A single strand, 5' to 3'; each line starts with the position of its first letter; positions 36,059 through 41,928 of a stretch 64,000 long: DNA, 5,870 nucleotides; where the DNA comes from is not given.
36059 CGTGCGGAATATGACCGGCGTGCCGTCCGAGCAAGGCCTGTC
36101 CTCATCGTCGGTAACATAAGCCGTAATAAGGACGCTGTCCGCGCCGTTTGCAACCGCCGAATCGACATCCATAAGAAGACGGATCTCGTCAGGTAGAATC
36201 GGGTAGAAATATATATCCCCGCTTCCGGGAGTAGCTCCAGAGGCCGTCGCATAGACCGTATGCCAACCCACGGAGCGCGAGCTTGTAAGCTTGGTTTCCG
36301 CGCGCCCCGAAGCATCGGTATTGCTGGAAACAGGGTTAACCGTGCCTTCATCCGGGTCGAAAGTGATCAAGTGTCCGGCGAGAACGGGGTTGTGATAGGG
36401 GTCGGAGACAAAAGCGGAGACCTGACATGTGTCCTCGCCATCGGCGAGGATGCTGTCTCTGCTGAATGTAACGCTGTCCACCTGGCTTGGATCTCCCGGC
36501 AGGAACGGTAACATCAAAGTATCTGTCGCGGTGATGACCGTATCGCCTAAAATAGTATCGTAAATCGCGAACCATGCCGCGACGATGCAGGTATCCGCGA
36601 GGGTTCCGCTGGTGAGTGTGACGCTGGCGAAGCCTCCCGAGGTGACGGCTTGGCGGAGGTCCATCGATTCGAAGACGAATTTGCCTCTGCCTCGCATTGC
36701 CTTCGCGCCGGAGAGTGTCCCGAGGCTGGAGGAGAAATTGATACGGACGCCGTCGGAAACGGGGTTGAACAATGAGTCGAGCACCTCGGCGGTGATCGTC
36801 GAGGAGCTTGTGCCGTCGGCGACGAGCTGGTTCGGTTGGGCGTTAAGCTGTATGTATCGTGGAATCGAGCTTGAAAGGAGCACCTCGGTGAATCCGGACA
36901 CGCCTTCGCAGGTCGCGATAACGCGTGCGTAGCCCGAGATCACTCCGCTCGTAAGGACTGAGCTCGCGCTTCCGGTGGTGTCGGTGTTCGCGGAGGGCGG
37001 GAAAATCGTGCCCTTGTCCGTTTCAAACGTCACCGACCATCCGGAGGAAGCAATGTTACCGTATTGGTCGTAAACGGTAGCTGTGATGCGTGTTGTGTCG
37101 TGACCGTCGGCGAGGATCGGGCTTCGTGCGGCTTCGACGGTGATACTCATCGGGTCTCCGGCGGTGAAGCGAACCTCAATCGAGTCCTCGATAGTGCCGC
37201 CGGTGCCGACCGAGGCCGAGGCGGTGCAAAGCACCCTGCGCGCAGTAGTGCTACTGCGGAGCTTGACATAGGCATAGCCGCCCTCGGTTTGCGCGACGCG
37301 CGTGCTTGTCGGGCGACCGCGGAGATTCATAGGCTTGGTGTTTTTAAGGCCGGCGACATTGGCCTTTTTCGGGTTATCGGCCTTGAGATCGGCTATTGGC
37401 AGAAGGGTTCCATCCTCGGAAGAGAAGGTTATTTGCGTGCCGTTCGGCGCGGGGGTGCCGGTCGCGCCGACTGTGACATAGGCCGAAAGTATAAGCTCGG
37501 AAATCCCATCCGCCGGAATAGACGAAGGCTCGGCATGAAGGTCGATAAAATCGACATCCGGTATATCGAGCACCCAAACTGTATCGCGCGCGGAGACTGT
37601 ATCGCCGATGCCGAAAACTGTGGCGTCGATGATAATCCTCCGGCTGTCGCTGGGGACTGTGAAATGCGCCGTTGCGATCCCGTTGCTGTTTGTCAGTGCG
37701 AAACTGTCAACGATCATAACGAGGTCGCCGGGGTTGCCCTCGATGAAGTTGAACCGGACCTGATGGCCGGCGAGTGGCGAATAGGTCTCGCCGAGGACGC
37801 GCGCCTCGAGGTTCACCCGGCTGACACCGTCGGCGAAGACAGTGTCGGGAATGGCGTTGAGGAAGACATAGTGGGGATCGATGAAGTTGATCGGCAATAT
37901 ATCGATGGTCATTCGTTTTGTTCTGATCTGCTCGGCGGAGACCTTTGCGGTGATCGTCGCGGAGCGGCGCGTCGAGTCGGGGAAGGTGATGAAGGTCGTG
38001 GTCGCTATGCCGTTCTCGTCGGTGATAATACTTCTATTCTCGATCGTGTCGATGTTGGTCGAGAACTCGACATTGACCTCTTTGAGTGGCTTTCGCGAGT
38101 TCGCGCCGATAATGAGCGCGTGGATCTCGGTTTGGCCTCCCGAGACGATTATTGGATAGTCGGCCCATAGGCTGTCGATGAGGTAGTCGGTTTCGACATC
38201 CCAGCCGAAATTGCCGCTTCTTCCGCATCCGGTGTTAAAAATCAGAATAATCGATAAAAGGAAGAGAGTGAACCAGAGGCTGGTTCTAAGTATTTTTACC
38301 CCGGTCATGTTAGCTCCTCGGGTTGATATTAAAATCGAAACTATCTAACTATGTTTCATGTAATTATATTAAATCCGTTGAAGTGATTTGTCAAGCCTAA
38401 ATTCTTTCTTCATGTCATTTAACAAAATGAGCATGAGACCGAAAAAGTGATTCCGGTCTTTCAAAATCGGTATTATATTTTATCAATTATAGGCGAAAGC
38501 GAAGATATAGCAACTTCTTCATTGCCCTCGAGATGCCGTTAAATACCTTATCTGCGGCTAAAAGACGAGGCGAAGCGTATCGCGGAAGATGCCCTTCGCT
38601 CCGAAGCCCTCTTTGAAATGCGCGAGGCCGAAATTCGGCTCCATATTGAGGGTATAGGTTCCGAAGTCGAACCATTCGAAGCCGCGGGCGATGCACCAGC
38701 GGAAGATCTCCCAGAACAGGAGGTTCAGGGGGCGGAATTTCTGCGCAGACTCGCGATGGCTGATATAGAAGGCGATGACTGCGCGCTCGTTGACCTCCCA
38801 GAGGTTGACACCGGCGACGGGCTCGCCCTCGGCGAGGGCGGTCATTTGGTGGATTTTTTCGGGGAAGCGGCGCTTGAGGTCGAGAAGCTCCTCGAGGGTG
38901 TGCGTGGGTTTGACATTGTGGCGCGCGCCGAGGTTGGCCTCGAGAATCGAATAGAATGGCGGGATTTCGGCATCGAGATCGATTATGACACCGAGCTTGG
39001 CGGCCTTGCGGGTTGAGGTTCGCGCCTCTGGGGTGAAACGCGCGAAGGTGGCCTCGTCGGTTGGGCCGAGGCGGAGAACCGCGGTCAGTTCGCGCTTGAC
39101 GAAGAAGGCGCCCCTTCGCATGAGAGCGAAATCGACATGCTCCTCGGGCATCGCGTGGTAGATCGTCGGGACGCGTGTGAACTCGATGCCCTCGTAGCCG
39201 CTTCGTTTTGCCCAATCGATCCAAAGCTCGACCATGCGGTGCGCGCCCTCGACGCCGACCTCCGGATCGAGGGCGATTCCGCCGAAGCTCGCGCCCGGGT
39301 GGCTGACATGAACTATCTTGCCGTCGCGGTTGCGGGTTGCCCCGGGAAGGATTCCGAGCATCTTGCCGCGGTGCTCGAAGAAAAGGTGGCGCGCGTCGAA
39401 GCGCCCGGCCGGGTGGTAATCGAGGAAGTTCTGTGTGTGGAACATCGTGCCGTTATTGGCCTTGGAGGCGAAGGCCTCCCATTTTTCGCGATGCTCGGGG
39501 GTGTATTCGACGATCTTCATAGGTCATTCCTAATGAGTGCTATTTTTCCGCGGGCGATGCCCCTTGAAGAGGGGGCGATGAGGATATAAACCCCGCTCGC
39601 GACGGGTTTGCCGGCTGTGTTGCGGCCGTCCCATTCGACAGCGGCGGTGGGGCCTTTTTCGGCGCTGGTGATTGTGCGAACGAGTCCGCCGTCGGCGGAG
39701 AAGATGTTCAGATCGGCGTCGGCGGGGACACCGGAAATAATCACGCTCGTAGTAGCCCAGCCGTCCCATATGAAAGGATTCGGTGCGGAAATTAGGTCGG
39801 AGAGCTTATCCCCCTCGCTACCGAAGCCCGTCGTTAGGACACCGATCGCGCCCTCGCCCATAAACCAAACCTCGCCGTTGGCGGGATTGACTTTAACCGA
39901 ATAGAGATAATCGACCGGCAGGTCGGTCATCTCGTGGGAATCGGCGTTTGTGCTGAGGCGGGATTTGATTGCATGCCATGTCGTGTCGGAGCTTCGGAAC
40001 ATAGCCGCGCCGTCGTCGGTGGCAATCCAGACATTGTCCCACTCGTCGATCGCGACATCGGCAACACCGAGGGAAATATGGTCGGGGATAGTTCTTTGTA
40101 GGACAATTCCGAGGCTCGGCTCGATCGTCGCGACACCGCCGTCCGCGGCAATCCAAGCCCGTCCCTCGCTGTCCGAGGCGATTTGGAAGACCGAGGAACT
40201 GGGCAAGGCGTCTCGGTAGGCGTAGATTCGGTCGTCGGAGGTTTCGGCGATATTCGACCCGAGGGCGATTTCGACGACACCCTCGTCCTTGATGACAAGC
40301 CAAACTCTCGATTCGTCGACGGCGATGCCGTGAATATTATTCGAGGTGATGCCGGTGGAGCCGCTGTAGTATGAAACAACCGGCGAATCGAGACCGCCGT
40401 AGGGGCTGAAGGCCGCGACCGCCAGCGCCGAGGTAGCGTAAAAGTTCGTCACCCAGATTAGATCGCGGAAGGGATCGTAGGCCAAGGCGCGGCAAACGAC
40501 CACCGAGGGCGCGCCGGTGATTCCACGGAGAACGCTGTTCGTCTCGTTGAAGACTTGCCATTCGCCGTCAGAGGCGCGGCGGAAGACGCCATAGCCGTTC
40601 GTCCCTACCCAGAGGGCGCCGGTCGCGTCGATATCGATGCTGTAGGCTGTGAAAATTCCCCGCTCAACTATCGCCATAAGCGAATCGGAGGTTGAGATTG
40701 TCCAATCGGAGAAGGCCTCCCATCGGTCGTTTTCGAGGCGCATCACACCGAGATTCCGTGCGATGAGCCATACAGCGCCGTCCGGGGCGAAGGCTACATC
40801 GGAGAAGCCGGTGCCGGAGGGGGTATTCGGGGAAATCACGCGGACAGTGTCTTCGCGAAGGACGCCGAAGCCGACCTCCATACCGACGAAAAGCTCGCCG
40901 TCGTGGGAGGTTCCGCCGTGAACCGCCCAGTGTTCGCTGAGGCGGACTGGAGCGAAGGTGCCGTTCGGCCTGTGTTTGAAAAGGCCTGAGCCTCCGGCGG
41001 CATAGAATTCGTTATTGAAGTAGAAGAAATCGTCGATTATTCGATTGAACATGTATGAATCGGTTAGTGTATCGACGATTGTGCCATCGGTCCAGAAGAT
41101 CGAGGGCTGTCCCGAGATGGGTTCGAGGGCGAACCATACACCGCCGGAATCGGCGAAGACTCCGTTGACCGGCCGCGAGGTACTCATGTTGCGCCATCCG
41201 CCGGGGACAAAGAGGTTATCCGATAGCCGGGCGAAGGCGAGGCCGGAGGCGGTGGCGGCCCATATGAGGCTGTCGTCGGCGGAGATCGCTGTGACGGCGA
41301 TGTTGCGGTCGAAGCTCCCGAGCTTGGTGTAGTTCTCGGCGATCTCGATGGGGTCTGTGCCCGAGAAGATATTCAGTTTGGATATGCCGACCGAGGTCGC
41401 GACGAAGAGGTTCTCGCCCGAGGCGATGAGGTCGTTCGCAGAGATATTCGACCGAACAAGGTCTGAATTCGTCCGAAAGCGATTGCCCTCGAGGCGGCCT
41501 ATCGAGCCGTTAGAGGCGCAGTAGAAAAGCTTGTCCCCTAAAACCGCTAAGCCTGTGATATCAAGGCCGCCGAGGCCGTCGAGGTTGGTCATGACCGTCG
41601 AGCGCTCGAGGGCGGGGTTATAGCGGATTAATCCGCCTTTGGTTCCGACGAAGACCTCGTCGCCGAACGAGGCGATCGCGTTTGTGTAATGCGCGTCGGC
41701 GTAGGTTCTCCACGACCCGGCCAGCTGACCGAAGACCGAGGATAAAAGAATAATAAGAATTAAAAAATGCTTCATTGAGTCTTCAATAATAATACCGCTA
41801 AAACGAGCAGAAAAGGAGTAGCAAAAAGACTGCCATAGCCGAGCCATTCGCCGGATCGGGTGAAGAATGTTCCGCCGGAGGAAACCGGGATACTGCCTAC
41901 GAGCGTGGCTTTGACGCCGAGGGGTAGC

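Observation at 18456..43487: Candidate surface-fibril display module: giant Ig-repeat lipoprotein followed by a beta-barrel OMP, TPR protein and periplasmic cyclophilin, downstream of lnt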

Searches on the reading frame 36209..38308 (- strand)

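Call 7: search_protein_families(library=ncbifam, proteins=[window:36209-38308:-], max_evalue=0.1)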
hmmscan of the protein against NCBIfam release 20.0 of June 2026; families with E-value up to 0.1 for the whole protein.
window:36209-38308:- (700 aa): 4 families
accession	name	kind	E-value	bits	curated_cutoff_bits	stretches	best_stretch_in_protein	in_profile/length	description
NF033627.3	intimin_all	equivalog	4.4e-11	41.4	1400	3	46-138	662-751/939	intimin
NF033639.1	intimin_alpha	exception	0.00033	18.6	2050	1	335-466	608-735/940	intimin type alpha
NF041463.1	GalB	equivalog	0.00073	17.4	900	1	380-434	763-818/869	beta-galactosidase GalB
NF041462.1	GalA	equivalog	0.0014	16.8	900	1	378-420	649-691/763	beta-galactosidase GalA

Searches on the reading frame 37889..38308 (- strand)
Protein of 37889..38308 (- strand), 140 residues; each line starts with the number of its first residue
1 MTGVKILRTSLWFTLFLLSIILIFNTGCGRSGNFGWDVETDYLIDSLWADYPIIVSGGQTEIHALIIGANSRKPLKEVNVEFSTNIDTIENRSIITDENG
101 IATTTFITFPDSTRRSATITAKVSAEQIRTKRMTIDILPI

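Call 63: find_homologous_proteins(query=window:37889-38308:-, max_evalue=0.001)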
Query window:37889-38308:-: 20 candidates shared short words with the query, none scored E <= 0.001.

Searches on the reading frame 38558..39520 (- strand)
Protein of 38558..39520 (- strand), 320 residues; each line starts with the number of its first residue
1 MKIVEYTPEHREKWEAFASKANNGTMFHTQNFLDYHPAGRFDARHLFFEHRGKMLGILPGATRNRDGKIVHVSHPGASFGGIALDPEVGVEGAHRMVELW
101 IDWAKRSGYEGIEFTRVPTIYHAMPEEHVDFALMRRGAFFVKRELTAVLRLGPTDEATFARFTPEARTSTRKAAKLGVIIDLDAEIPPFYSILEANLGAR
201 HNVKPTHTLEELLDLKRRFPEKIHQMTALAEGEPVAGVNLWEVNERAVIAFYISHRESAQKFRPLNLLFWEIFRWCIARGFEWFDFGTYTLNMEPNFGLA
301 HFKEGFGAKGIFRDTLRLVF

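Call 4: search_protein_families(library=pfam, proteins=[window:38558-39520:-], max_evalue=0.1)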
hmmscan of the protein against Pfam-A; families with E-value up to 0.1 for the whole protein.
window:38558-39520:- (320 aa): 3 families
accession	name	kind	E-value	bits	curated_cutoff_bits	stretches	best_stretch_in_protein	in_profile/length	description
PF13480.13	Acetyltransf_6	-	9e-14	52.3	22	1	166-288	7-136/143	Acetyltransferase (GNAT) domain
PF02388.22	FemAB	-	2e-07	30.6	24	1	216-308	285-380/406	FemAB family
PF10930.13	DUF2737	-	0.022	15.1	25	1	192-214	10-32/53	Protein of unknown function (DUF2737)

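Call 7: search_protein_families(library=ncbifam, proteins=[window:38558-39520:-], max_evalue=0.1)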
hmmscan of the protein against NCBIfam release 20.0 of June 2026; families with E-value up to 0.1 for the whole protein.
window:38558-39520:- (320 aa): 1 family
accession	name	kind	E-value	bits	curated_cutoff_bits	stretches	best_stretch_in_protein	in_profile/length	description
TIGR03019.1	pepcterm_femAB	equivalog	2.4e-17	63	260.35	1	13-308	2-276/330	FemAB family XrtA/PEP-CTERM system-associated protein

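Call 45: find_related_loci(query=window:38558-39520:-, collection=metagenome_contigs, flank=10000)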
Query window:38558-39520:- (320 aa) in metagenome_contigs; peptide patterns used: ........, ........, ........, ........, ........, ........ (x = any residue, [..] = any of these).
58 stretches matched a pattern; 3 encode a relative of the query (tblastn E <= 1e-3); 3 distinct loci.
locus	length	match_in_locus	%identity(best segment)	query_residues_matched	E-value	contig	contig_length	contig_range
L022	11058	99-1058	83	1-320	0e+0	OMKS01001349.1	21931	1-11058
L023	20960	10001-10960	68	1-320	2e-151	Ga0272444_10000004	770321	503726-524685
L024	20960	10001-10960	68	1-320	4e-150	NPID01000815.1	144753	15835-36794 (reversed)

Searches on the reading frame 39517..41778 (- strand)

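Call 4: search_protein_families(library=pfam, proteins=[window:39517-41778:-], max_evalue=0.1)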
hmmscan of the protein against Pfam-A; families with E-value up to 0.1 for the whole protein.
window:39517-41778:- (753 aa): 3 families
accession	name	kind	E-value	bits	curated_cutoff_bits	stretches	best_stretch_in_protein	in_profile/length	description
PF21544.3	PorZ_N_b_propeller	-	1.9e-07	31.9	27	1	42-195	1-153/154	TSS9, PorZ, N-terminal beta-propeller domain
PF13860.13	FlgD_ig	-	4.1e-06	27.1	27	1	686-732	23-70/79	FlgD Ig-like domain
PF07494.17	Reg_prop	-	4.3e-06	26.7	20.4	0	525-546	2-23/24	Two component regulator propeller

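Call 7: search_protein_families(library=ncbifam, proteins=[window:39517-41778:-], max_evalue=0.1)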
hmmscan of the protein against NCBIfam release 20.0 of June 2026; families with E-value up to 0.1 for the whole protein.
window:39517-41778:- (753 aa): 4 families
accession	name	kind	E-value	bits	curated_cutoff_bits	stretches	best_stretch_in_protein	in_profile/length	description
NF052228.1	T9SS_PorZ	equivalog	2e-42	145.6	260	1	4-740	3-745/757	type IX secretion system anionic LPS delivery protein PorZ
NF033707.1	T9SS_sortase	equivalog_domain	0.0023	15.6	420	1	657-733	994-1073/1095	type IX secretion system sortase PorU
NF009276.0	PRK12633.1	equivalog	0.013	15.2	383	1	681-733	124-177/234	flagellar basal body rod modification protein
NF005176.1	PRK06655.1-1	equivalog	0.022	14.7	230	1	687-734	98-146/197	flagellar hook assembly protein FlgD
